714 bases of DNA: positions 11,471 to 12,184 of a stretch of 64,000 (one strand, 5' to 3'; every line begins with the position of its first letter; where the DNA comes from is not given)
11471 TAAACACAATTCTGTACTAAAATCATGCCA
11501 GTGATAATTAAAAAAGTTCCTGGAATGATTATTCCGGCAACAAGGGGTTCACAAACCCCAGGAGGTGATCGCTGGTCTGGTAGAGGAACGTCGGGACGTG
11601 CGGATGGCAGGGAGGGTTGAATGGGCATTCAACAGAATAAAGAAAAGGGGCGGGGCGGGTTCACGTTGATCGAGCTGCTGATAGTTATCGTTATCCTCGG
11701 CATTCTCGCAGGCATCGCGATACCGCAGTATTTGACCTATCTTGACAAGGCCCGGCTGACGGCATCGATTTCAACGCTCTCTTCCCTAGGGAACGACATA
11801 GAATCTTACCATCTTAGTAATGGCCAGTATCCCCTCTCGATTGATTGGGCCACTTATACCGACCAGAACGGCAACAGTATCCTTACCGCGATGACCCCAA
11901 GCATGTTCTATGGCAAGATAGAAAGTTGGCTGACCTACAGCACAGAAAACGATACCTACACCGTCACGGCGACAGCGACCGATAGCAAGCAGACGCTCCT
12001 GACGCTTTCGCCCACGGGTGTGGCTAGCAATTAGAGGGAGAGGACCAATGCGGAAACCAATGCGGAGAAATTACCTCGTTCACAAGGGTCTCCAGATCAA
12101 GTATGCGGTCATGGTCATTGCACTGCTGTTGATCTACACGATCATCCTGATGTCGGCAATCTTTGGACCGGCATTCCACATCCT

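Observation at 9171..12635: Lipoprotein with 12 near-identical YVTN-type propeller blades, followed by a pilin-like protein and a HAMP-only membrane protein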

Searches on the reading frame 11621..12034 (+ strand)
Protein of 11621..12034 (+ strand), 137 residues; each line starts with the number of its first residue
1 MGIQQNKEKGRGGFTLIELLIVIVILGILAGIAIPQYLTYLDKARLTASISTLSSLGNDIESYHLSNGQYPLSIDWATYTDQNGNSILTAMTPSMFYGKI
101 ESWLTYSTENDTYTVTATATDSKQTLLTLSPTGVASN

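Call 4: search_protein_families(library=pfam, proteins=[window:11621-12034:+], max_evalue=0.1)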
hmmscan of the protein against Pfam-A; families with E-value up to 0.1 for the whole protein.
window:11621-12034:+ (137 aa): 4 families
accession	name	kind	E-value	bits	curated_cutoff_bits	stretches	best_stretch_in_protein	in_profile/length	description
PF07963.17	N_methyl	-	1.3e-08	34.5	21.2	1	10-34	3-27/27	Prokaryotic N-terminal methylation motif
PF16732.10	ComP_DUS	-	5.7e-07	30.7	27.3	1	35-124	1-79/87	Type IV minor pilin ComP, DNA uptake sequence receptor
PF04224.18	DUF417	-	0.018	15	27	1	16-71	89-144/175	Protein of unknown function, DUF417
PF08334.16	T2SSG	-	0.028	14.9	21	1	37-72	2-37/108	Type II secretion system (T2SS), protein G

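Call 19: find_homologous_proteins(query=window:11621-12031:+)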
Query window:11621-12031:+ (137 aa): 1056 proteins with E <= 0.001 among 2797 candidates; the best 120 are listed.
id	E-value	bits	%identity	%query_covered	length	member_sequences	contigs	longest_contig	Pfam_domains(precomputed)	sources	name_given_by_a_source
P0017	1.8e-81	288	99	100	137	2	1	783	PF07963.18,PF16732.11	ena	-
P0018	2.6e-76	272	93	100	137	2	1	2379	PF07963.18,PF16732.11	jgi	-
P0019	3.5e-68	245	82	100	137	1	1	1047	PF07963.18,PF16732.11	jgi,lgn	-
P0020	3.3e-65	236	80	100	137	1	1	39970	PF07963.18,PF16732.11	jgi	jgi:type II secretion system protein G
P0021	1.3e-62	227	77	100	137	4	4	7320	PF07963.18,PF16732.11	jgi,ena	-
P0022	3.3e-61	223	77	99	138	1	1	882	PF07963.18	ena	-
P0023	4.3e-53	197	78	85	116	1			PF07963.18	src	-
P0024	4.1e-34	135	56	90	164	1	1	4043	-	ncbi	-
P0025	2.6e-21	94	43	86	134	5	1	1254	PF07963.18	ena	-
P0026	1.0e-19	89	42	86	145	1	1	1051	PF07963.18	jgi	jgi:prepilin-type N-terminal cleavage/methylation domain-containing protein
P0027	2.4e-19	87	43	86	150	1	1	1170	PF07963.18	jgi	jgi:prepilin-type N-terminal cleavage/methylation domain-containing protein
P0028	3.2e-13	68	54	50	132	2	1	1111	PF07963.18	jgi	-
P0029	2.4e-12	65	43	66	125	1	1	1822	PF07963.18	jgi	jgi:prepilin-type N-terminal cleavage/methylation domain-containing protein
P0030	3.7e-12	64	42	66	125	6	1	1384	PF07963.18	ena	-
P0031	3.5e-11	61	37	80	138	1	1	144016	PF07963.18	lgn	-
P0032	6.8e-11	60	40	76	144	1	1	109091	PF07963.18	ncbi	-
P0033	1.1e-10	59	35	93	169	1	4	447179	PF07963.18,PF08334.17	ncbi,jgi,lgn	-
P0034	1.5e-10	59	50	50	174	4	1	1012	PF07963.18,PF08334.17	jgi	-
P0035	1.9e-10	59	53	45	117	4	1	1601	PF07963.18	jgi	jgi:prepilin-type N-terminal cleavage/methylation domain-containing protein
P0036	1.9e-10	59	49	45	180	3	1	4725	PF07963.18,PF08334.17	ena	-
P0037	2.5e-10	58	48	48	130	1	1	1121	PF07963.18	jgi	jgi:type IV pilus assembly protein PilA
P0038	2.5e-10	58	49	45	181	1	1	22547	PF07963.18,PF08334.17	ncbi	-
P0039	3.3e-10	58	48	47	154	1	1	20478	PF07963.18,PF08334.17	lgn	-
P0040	4.3e-10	58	54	46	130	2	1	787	PF07963.18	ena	-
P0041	4.6e-10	57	45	49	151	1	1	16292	PF07963.18,PF22434.2,PF08334.17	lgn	-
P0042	6.9e-10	57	41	72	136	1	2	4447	PF07963.18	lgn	-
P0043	8.0e-10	57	51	45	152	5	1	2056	PF07963.18,PF08334.17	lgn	-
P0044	8.3e-10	57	38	91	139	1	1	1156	PF07963.18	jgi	-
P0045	1.2e-9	56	48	44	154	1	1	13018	PF07963.18,PF22434.2,PF08334.17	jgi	jgi:general secretion pathway protein G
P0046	1.4e-9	56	48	46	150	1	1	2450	PF07963.18,PF08334.17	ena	-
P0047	1.4e-9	56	48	46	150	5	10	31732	PF07963.18,PF08334.17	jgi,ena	jgi:general secretion pathway protein G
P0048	1.4e-9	56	47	54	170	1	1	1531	PF07963.18,PF08334.17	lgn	-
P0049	1.4e-9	56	48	46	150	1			PF07963.18,PF08334.17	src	-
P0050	1.4e-9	56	48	46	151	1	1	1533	PF07963.18,PF08334.17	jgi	-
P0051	1.6e-9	56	48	45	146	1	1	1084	PF07963.18,PF22434.2,PF08334.17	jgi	-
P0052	1.8e-9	56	45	71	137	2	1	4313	PF07963.18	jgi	jgi:prepilin-type N-terminal cleavage/methylation domain-containing protein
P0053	2.0e-9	55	43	45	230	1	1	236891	PF07963.18,PF17638.7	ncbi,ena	-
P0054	2.1e-9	55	49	45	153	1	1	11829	PF07963.18,PF08334.17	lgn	-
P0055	2.1e-9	55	51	47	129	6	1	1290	PF07963.18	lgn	-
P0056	2.2e-9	55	44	56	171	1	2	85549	PF07963.18,PF08334.17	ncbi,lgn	ncbi:MAG: type II secretion system protein [bacterium]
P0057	2.4e-9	55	45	48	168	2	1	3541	PF07963.18,PF08334.17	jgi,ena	-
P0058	2.7e-9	55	44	52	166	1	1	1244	PF07963.18,PF22434.2,PF08334.17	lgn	-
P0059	2.8e-9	55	48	44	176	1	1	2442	PF07963.18,PF08334.17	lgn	-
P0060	2.9e-9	55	53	45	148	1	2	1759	PF07963.18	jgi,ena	-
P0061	3.1e-9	55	46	47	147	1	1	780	PF07963.18,PF08334.17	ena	-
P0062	3.3e-9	55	36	88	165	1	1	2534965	PF07963.18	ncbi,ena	-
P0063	3.4e-9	55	36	85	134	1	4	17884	PF07963.18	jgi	jgi:prepilin-type N-terminal cleavage/methylation domain-containing protein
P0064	3.5e-9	55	46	49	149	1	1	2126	PF07963.18,PF08334.17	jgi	jgi:general secretion pathway protein G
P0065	3.5e-9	55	53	47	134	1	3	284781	PF07963.18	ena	-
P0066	4.1e-9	54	46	46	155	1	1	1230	PF07963.18,PF22434.2,PF08334.17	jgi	jgi:general secretion pathway protein G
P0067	4.3e-9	54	41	57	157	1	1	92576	PF07963.18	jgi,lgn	jgi:general secretion pathway protein G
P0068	4.7e-9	54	51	52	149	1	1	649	PF07963.18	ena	-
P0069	4.8e-9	54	48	46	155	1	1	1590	PF07963.18,PF22434.2,PF08334.17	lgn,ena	-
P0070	5.2e-9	54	46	49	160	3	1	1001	PF07963.18,PF22434.2,PF08334.17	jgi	-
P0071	5.3e-9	54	40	53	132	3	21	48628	PF07963.18,PF08334.17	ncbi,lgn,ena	-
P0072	5.5e-9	54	38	90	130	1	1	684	PF07963.18,PF16732.11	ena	-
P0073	6.1e-9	54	49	55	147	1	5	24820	PF07963.18,PF16732.11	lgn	-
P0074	6.3e-9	54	46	50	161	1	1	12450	PF07963.18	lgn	-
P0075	6.3e-9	54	50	45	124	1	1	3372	PF07963.18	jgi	jgi:general secretion pathway protein G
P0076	6.5e-9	54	40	82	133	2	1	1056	PF07963.18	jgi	jgi:prepilin-type N-terminal cleavage/methylation domain-containing protein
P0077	6.7e-9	54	47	47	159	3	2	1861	PF07963.18,PF22434.2,PF08334.17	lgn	-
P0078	7.1e-9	54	44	56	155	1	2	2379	PF07963.18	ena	-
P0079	7.4e-9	54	57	42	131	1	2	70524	PF07963.18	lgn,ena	-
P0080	7.6e-9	54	52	45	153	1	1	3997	PF07963.18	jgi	jgi:prepilin-type N-terminal cleavage/methylation domain-containing protein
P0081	9.8e-9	53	41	66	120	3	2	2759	PF07963.18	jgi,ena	-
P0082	9.9e-9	53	46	47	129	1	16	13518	PF07963.18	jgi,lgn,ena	jgi:prepilin-type N-terminal cleavage/methylation domain-containing protein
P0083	1.0e-8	53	34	92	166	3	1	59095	PF07963.18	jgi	jgi:type IV pilus assembly protein PilA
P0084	1.1e-8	53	41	63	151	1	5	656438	PF07963.18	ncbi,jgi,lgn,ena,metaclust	metaclust:\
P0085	1.1e-8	53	54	49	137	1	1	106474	PF07963.18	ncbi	ncbi:MAG TPA: prepilin-type N-terminal cleavage/methylation domain-containing protein [Longimicrobia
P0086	1.1e-8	53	53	47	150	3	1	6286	PF07963.18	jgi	jgi:type II secretion system protein G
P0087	1.2e-8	53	45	54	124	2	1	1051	PF07963.18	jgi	jgi:prepilin-type N-terminal cleavage/methylation domain-containing protein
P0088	1.3e-8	53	52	45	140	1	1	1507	PF07963.18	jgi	-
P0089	1.4e-8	53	43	47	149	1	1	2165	PF07963.18,PF22434.2,PF08334.17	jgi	jgi:general secretion pathway protein G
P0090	1.4e-8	53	49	45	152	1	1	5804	PF07963.18,PF22434.2,PF08334.17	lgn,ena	-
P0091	1.4e-8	53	50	45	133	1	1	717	PF07963.18,PF16732.11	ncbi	-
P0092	1.4e-8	53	54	46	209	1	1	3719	PF07963.18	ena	-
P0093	1.7e-8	52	49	49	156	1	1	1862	PF07963.18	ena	-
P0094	1.8e-8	52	42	50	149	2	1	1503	PF07963.18,PF22434.2,PF08334.17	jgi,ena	jgi:general secretion pathway protein G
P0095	1.8e-8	52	43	57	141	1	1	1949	PF07963.18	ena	-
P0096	1.9e-8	52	48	45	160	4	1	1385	PF07963.18,PF22434.2,PF08334.17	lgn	-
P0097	1.9e-8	52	53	47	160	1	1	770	PF07963.18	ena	-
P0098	2.2e-8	52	48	50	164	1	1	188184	PF07963.18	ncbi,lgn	-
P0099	2.2e-8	52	35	97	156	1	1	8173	PF07963.18,PF16732.11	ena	-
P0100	2.3e-8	52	45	57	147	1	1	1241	PF07963.18,PF00114.25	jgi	jgi:type IV pilus assembly protein PilA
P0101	2.4e-8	52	42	61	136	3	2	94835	PF07963.18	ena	-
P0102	2.5e-8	52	37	93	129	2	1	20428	PF07963.18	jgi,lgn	-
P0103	2.7e-8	52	46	50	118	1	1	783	PF07963.18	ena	-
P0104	2.7e-8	52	54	46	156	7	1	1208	PF07963.18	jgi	jgi:type IV pilus assembly protein PilA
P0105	3.0e-8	52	53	50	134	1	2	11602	PF07963.18,PF16732.11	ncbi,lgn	-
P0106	3.0e-8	52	49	49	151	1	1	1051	PF07963.18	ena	-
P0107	3.2e-8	52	54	49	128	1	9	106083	PF07963.18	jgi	jgi:type IV pilus assembly protein PilA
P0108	3.3e-8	51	58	43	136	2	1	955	PF07963.18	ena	-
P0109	3.6e-8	51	34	88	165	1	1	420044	PF07963.18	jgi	jgi:type IV pilus assembly protein PilA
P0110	3.8e-8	51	41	74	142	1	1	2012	PF07963.18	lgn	-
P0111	4.0e-8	51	33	92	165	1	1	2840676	PF07963.18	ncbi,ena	-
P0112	4.3e-8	51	43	80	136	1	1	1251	PF07963.18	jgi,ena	-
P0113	4.9e-8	51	50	54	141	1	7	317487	PF07963.18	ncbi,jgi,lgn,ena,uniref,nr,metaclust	ncbi:type II secretion system protein [Halanaerobium congolense]|uniref:Prepilin-type N-terminal cle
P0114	5.0e-8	51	47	53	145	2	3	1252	PF07963.18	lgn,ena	-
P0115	5.6e-8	51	51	52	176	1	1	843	PF07963.18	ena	-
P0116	6.1e-8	51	43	49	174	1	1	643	PF07963.18,PF08334.17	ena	-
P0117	6.1e-8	51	42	58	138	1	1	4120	PF07963.18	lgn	-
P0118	6.2e-8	51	45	65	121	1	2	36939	PF07963.18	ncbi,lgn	-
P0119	6.5e-8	51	51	46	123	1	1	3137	PF07963.18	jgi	jgi:prepilin-type N-terminal cleavage/methylation domain-containing protein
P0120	6.5e-8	51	36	72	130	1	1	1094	PF07963.18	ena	-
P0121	6.7e-8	50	41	53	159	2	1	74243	PF07963.18,PF08334.17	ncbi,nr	ncbi:MAG: type II secretion system protein GspG [Pedosphaera sp.]|nr:type II secretion system protei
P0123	7.2e-8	50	48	45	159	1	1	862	PF07963.18,PF08334.17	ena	-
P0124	7.2e-8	50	38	80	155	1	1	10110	PF07963.18,PF16732.11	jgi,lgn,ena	-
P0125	7.4e-8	50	43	49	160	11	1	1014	PF07963.18,PF08334.17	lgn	-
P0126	7.7e-8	50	47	47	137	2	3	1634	PF07963.18,PF08334.17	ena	-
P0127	8.7e-8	50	49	50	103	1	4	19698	PF07963.18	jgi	jgi:type II secretion system protein G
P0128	9.0e-8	50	45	47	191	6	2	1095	PF07963.18,PF08334.17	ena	-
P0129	9.0e-8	50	46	53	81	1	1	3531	PF07963.18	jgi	jgi:type IV pilus assembly protein PilA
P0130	9.6e-8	50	37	83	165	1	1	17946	PF07963.18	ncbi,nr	ncbi:MAG TPA: type II secretion system protein [Solirubrobacterales bacterium]|nr:type II secretion 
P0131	1.0e-7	50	53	44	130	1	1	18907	PF07963.18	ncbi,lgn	-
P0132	1.0e-7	50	42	54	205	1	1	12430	PF07963.18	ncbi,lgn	-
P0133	1.0e-7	50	40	79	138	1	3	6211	PF07963.18,PF16732.11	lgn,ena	-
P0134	1.1e-7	50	47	45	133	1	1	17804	PF07963.18,PF16732.11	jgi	jgi:type IV pilus assembly protein PilE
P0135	1.1e-7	50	45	54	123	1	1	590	PF07963.18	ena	-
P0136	1.2e-7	50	38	81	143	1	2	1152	PF07963.18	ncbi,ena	-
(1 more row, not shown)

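Call 20: find_encoding_contigs(protein=P0024, flank=10000, max_places=3)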
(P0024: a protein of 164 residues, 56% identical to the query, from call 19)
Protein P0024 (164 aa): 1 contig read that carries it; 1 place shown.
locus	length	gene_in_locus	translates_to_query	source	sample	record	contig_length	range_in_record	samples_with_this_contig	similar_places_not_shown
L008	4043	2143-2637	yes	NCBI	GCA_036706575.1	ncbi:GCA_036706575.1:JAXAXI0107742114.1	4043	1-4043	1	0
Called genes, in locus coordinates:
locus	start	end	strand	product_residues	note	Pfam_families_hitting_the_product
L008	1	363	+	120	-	?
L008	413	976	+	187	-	PF00117:GATase, PF07722:Peptidase_C26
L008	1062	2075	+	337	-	PF02885:Glycos_trans_3N, PF00591:Glycos_transf_3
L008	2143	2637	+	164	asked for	-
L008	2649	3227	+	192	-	PF00672:HAMP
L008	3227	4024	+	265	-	PF00218:IGPS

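Call 34: search_protein_families(library=ncbifam, proteins=[window:11621-12034:+], max_evalue=0.01)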
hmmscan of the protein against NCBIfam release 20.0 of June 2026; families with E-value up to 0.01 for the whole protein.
window:11621-12034:+ (137 aa): 9 families
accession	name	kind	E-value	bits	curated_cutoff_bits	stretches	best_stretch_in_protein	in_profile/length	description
TIGR01710.1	typeII_sec_gspG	equivalog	5.8e-15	55.5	88.85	1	13-72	2-61/134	type II secretion system major pseudopilin GspG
NF007862.0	PRK10574.1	equivalog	3.4e-12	46.7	138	1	12-69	5-62/145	prepilin peptidase-dependent pilin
NF041775.1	typeIV_PilA_Myxo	equivalog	4.4e-09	36.6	400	1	12-71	11-70/214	type IV pilin protein PilA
TIGR02532.1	IV_pilin_GFxxxE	domain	2.8e-08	33.2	16.3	1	12-34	2-24/24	prepilin-type N-terminal cleavage/methylation domain-containing protein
NF040999.1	pilin_ComGC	equivalog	3.6e-07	30.3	75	1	13-71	3-61/84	competence type IV pilus major pilin ComGC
TIGR01708.2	typeII_sec_gspH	equivalog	5.2e-06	26.5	80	1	13-34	3-24/169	type II secretion system minor pseudopilin GspH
TIGR02596.1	TIGR02596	subfamily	1.5e-05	25.2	70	1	14-53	1-40/196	Verru_Chthon cassette protein D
NF007800.0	PRK10506.1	equivalog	1.9e-05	24.5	158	1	7-53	4-50/163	prepilin peptidase-dependent protein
NF041013.1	T4P_ComGE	equivalog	0.00019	21.5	49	1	13-70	5-63/83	competence type IV pilus minor pilin ComGE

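Call 68: predict_structure(alignment_id=A5)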
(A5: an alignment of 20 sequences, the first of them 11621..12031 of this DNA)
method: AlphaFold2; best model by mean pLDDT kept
length: 137 residues; sequences in the alignment: 20
mean_pLDDT: 84.9   pTM: 0.67
mean pLDDT of the five models: 84.9, 84.0, 84.0, 82.8, 81.2
residues with pLDDT >= 90: 69; 70-90: 54; 50-70: 4; < 50: 10
segments of 3 or more residues with pLDDT < 50: 1-10
pLDDT, mean of each block of 10 residues (from residue 1): 46 69 85 84 92 93 92 91 89 85 90 92 92 88
secondary structure, 60 per line:
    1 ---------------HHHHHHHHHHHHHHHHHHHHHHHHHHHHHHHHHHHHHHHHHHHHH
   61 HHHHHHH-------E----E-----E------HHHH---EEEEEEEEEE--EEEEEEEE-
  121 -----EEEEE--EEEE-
elements in order: H16-67 H93-96 E100-109 E112-119 E126-130 E133-136

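Call 70: search_solved_structures(query=A2, max_evalue=0.01)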
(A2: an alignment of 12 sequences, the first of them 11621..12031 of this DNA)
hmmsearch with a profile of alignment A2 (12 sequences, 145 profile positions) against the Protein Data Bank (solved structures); distinct sequences matched with E-value up to 0.01: 24.
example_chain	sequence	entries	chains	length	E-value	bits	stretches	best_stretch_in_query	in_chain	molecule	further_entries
9egp_A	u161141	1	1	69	2.1e-18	69.6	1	13-77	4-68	Geopilin domain 1 protein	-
7tgg_A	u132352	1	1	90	1.1e-16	64.1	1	6-78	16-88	Geopilin domain 1 protein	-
5kua_A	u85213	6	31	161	1.9e-15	60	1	20-100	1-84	pilin | Neisseria meningitidis PilE variant SB-GATDH | Neisseria meningitidis PilE, SB-DATDH variant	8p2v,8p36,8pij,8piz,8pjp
8p3b_A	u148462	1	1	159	3.9e-15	59.1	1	20-96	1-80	Fimbrial protein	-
2hi2_A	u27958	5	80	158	1.9e-14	56.8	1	20-79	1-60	Fimbrial protein | PilA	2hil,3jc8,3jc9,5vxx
1ay2_A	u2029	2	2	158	2.2e-14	56.6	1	20-79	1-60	TYPE 4 PILIN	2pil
2m7g_A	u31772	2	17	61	1.1e-13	54.4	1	20-78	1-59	Geopilin domain 1 protein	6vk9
8tob_GA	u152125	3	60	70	7.6e-13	51.6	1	21-71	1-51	Fimbrial protein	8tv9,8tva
8tum_e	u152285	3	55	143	1.5e-12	50.7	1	20-68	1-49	Type IV major pilin protein PilA | Pilin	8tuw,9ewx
9laa_A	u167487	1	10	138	3.7e-12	49.4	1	11-57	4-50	Type IV pilin protein PilA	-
1oqw_A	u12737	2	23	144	4.8e-12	49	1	20-68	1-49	Fimbrial protein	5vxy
6gv9_A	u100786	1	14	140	7.1e-12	48.5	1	20-74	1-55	Prepilin peptidase-dependent protein D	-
5wda_A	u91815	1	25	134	8.5e-11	45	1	20-79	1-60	General secretion pathway protein G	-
3sok_A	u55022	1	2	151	1.8e-10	43.9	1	20-74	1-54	Fimbrial protein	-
6xxd_A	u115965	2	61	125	6.8e-09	38.8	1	20-78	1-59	PilA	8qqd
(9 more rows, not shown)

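Call 71: fold_search(model_id=the predicted structure, library=pdb)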
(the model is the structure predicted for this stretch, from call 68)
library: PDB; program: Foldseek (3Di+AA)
matches with E <= 10: 211; with E <= 0.001: 0
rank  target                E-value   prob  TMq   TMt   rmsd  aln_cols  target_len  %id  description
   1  9iuf_A                1.2e-01  0.91  0.45  0.32  10.3       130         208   18  Cryo-EM structure of the type IVb pilus from enterotoxigenic Escherichia coli (released 2025-05-28)
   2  2h63_C                1.7e+00  0.04  0.13  0.07   9.8        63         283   14  Crystal Structure of Human Biliverdin Reductase A (released 2006-07-04)
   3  3s0t_A                1.8e+00  0.23  0.35  0.28   6.9        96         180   17  Crystal structure of the CofA Type IV pilin subunit from enterotoxigenic E. coli (released 2012-04-11)
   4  2h63_B                1.9e+00  0.07  0.15  0.09   9.2        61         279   16  Crystal Structure of Human Biliverdin Reductase A (released 2006-07-04)
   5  8fvy_E                2.0e+00  0.08  0.17  0.10   4.5        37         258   11  40S subunit of the Giardia lamblia 80S ribosome (released 2024-01-24)
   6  2h63_A                2.0e+00  0.04  0.13  0.07   9.8        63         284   14  Crystal Structure of Human Biliverdin Reductase A (released 2006-07-04)
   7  3rw9_A                2.2e+00  0.44  0.23  0.12   2.2        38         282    5  Crystal Structure of human Spermidine Synthase in Complex with decarboxylated S-adenosylhomocysteine (released 2011-09-21)
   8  3u58_C                2.2e+00  0.08  0.17  0.12   3.6        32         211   19  Crystal Structure of the Tetrahymena telomerase processivity factor Teb1 AB (released 2011-12-28)
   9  7zx8_V                2.3e+00  0.11  0.13  0.18   6.8        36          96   14  Structure of SNAPc containing Pol II pre-initiation complex bound to U1 snRNA promoter (OC) (released 2022-12-07)
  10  7qep_S4               2.4e+00  0.20  0.19  0.10   3.8        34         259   15  Cryo-EM structure of the ribosome from Encephalitozoon cuniculi (released 2022-02-09)
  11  2yn5_A                2.4e+00  0.07  0.14  0.07  11.0        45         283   22  Structural insight into the giant calcium-binding adhesin SiiE: implications for the adhesion of Salmonella enterica t (released 2013-04-03)
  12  6o64_C                2.6e+00  0.41  0.24  0.12   2.2        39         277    8  Crystal Structure of Arabidopsis thaliana Spermidine Synthase isoform 2 (AtSPDS2) (released 2019-06-05)
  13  9v1j_sf               2.6e+00  0.16  0.18  0.10   4.0        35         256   14  Cryo- EM structure of small subunit (body) of 75S ribosome with P- tRNA from Entamoeba histolytica (released 2025-10-08)
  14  9v27_sf               2.6e+00  0.15  0.18  0.11   4.0        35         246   14  Cryo- EM structure of small subunit (body) of 75S ribosome with A/P- & P/E- tRNAs from Entamoeba histolytica (released 2025-10-08)
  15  8oj3_G                2.6e+00  0.13  0.18  0.10   4.1        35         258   11  Crystal structure of the Candida albicans 80S ribosome in complex with geneticin G418 (rotated state) (released 2024-10-09)
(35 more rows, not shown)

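Call 92: find_encoding_contigs(protein=P0025, flank=3000, max_places=3)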
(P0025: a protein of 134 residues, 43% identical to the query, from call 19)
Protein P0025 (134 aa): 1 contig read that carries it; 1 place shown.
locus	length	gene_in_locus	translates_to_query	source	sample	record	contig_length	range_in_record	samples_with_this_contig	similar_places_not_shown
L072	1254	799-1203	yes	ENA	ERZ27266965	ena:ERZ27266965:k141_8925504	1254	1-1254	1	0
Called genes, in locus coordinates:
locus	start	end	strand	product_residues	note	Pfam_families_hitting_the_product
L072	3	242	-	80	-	?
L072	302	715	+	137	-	-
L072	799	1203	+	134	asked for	PF07963:N_methyl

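Call 93: find_encoding_contigs(protein=P0027, flank=3000, max_places=3)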
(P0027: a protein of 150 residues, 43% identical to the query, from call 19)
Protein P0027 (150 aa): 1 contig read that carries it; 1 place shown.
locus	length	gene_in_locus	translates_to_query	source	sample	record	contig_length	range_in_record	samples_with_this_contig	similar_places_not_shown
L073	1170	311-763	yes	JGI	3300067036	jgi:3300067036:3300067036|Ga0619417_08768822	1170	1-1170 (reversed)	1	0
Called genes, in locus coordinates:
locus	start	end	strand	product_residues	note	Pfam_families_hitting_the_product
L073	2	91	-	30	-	?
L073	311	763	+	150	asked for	PF07963:N_methyl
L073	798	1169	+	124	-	?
